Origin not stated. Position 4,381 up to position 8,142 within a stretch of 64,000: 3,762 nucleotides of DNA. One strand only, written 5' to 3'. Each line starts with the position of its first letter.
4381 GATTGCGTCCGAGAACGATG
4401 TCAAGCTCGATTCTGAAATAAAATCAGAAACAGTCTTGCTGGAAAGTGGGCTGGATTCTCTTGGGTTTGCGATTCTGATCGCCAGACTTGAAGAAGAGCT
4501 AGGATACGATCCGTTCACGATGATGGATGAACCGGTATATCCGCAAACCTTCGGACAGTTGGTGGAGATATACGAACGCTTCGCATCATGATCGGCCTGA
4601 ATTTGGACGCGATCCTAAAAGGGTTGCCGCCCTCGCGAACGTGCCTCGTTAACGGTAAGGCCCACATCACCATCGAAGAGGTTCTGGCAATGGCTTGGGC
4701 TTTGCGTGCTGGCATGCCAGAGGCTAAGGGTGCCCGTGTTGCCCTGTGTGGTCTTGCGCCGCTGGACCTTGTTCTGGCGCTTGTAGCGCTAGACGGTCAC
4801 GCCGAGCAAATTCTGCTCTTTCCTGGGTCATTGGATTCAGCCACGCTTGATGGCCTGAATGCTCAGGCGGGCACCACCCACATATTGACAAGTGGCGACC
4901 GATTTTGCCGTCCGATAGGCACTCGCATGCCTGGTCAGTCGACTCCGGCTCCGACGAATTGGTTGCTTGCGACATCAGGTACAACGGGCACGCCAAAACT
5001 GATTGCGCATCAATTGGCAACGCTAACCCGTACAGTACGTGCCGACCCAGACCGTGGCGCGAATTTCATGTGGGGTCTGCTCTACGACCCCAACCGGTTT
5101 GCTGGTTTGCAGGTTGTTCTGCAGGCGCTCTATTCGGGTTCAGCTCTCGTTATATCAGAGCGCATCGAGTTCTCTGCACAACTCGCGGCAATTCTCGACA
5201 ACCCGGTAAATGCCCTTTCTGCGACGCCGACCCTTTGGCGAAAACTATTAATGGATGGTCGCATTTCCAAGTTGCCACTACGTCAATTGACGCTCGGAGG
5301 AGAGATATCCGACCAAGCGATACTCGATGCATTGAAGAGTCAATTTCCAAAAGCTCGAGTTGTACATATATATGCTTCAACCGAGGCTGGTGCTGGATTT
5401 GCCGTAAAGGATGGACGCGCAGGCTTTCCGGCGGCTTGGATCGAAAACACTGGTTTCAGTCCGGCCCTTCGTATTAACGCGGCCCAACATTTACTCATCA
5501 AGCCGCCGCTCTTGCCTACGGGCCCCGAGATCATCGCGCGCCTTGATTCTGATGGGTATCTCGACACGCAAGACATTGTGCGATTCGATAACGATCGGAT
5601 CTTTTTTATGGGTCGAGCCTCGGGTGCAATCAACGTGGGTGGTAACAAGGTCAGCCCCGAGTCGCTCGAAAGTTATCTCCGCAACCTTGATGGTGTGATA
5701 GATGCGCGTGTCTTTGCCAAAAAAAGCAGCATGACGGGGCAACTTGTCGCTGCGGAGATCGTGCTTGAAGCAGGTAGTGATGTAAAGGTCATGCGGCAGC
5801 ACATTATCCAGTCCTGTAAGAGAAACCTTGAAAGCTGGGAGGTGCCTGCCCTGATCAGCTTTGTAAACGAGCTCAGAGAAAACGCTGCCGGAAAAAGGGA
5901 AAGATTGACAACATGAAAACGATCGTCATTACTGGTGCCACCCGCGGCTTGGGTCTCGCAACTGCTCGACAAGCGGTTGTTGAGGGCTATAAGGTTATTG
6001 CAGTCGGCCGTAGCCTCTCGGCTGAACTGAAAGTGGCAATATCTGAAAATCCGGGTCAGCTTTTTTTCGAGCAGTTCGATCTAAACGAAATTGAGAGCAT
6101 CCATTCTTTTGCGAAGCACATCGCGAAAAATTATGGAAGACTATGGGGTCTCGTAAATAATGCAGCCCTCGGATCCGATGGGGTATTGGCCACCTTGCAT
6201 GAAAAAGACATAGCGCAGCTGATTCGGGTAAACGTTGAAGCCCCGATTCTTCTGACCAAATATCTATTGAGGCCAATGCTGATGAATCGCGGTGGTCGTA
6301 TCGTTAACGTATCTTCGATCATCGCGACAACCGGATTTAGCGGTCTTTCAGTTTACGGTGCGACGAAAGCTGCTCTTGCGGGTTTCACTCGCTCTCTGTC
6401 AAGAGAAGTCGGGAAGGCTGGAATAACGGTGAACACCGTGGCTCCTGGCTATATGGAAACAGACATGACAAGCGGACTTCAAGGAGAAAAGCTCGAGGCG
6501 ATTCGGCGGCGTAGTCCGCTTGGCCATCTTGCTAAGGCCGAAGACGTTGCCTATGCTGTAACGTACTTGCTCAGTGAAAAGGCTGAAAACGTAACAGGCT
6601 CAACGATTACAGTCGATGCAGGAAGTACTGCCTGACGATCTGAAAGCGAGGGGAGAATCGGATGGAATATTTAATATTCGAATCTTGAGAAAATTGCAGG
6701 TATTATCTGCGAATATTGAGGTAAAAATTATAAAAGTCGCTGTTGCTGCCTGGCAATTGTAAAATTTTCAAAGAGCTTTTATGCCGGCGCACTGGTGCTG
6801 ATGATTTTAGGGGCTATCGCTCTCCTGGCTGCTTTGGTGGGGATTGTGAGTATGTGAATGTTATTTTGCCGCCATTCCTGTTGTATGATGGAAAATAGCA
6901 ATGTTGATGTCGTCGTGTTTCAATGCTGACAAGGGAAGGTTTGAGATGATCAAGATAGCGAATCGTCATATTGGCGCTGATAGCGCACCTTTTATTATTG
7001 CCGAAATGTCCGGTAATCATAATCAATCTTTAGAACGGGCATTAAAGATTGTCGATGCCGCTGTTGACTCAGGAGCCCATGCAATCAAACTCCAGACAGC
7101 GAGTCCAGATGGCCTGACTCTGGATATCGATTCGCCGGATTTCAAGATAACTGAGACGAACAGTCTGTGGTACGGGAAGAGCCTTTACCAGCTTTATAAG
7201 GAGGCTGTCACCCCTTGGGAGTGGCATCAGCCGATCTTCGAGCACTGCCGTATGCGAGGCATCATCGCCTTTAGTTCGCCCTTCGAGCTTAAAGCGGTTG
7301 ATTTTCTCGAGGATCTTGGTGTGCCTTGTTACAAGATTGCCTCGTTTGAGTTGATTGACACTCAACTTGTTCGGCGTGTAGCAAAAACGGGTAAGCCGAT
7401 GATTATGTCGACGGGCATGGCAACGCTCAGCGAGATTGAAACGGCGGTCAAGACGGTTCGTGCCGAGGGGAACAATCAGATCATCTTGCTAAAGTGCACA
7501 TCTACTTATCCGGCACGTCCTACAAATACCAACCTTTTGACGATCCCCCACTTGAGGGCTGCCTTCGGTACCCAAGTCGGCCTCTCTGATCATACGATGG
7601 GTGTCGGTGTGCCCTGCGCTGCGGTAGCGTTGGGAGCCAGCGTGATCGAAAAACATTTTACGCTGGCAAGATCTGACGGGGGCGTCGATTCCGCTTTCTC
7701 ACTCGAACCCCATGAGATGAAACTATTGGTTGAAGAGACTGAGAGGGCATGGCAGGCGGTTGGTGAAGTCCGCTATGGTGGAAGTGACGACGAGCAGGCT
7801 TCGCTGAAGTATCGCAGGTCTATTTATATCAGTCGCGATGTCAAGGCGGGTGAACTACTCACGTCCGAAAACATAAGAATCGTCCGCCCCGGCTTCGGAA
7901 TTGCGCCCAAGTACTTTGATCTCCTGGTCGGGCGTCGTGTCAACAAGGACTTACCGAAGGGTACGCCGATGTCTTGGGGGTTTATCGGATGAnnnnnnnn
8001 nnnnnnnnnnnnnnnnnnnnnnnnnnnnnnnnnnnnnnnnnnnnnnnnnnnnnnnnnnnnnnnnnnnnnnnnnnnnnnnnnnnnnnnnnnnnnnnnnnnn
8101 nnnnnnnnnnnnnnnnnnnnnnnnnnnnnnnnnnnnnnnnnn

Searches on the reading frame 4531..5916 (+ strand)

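Call 39: search_protein_families(library=ncbifam, proteins=[window:4531-5916:+], max_evalue=1e-8)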
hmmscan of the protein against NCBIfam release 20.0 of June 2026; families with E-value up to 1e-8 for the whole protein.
window:4531-5916:+ (461 aa): 42 families (the best 25 are shown)
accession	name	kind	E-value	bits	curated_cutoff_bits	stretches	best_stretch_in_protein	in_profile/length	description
NF004837.0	PRK06187.1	subfamily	1.2e-27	96.4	476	2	338-458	396-515/531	long-chain-fatty-acid--CoA ligase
TIGR01923.1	menE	equivalog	1.2e-23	83.7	330.15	1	145-458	118-439/442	o-succinylbenzoate--CoA ligase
NF006167.0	PRK08308.1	equivalog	5.1e-23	81.6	513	1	333-458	283-404/414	acyl-CoA synthetase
NF005877.1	PRK07824.1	equivalog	3.1e-22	79.2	345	1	144-459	46-356/362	o-succinylbenzoate--CoA ligase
TIGR03098.1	ligase_PEP_1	hypoth_equivalog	3.9e-22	78.4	592.35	1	348-458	402-511/517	acyl-CoA ligase (AMP-forming), exosortase A system-associated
NF004511.1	PRK05852.1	equivalog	7.8e-22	77.6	650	1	332-458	372-497/505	FadD7 family fatty acid--CoA ligase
NF006181.0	PRK08314.1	subfamily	1.7e-20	72.8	705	1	338-455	426-544/563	long-chain-fatty-acid--CoA ligase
NF002966.0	PRK03640.1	equivalog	5e-19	68.3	556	1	340-458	358-473/483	o-succinylbenzoate--CoA ligase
NF005863.0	PRK07798.1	subfamily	3.8e-18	65.4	543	1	354-456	422-522/540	acyl-CoA synthetase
TIGR01733.1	AA-adenyl-dom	subfamily_domain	6.1e-17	61.5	317.4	1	138-289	118-276/409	amino acid adenylation domain-containing protein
NF006182.0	PRK08316.1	subfamily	6.2e-17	61.3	663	1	341-455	394-507/523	fatty acyl-CoA synthetase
NF004814.0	PRK06164.1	equivalog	6.5e-17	61.3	677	1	338-448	402-510/540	acyl-CoA synthetase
NF005801.1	PRK07656.1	equivalog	1.7e-15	56.7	657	1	138-455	162-493/500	FadD3 family acyl-CoA ligase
NF005307.0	PRK06839.1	equivalog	2.4e-15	56.2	748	1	340-456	369-484/496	o-succinylbenzoate--CoA ligase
NF058661.1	cispen_AMP_AmcH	equivalog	2.2e-14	52.8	370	0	140-287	128-280/458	adenylate-forming 2-oxoglutaryl-ACP ligase AmcH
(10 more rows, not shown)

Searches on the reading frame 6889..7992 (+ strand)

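Call 39: search_protein_families(library=ncbifam, proteins=[window:6889-7992:+], max_evalue=1e-8)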
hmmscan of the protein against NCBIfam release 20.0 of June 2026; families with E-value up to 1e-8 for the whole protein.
window:6889-7992:+ (367 aa): 2 families
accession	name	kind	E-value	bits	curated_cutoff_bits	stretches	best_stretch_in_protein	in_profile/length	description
TIGR03586.1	PseI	equivalog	1.2e-147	491.4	340.25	1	34-361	2-327/327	pseudaminic acid synthase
TIGR03569.1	NeuB_NnaB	equivalog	2e-87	293.3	399.65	1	34-359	1-327/329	N-acetylneuraminate synthase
